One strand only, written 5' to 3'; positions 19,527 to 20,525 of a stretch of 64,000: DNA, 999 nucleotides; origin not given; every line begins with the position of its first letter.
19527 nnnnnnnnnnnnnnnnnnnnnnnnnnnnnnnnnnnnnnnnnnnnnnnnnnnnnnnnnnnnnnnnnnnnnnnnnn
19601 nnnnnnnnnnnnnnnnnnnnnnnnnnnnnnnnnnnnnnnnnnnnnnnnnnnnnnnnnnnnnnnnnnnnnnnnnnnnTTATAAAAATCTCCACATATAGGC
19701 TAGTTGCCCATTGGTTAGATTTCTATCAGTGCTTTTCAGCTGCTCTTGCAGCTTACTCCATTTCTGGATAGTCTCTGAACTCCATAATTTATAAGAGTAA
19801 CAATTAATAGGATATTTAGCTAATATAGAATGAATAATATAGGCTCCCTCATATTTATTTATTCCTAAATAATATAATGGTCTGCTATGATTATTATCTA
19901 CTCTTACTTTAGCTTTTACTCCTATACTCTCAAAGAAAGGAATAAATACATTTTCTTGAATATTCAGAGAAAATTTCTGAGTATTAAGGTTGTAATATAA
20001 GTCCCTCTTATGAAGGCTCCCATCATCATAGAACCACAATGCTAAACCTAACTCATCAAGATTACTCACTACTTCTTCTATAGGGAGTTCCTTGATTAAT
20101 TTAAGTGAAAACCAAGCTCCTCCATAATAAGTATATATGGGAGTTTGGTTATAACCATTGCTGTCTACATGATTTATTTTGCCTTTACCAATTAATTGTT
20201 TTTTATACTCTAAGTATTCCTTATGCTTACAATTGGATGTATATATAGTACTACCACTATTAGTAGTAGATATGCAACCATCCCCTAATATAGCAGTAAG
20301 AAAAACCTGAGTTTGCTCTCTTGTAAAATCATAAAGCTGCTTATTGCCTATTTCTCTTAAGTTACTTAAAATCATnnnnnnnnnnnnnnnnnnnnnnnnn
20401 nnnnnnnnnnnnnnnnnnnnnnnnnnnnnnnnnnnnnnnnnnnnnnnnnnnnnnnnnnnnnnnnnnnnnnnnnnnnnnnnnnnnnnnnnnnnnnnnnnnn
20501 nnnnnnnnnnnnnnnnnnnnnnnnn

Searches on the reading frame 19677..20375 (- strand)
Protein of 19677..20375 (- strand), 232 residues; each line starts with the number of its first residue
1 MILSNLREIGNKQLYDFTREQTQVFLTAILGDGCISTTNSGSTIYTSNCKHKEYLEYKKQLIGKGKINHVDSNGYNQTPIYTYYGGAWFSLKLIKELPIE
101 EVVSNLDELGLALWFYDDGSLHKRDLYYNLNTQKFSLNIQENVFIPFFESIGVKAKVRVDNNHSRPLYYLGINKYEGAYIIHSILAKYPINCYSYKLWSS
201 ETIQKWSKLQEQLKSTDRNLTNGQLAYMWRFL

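Call 45: search_protein_families(library=pfam, proteins=[window:19677-20375:-], max_evalue=0.01)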
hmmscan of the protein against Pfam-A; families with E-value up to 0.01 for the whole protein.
window:19677-20375:- (232 aa): 1 family
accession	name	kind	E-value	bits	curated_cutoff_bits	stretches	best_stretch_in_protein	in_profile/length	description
PF03161.18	LAGLIDADG_2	-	4.2e-11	43.5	25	1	28-174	7-162/168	LAGLIDADG DNA endonuclease family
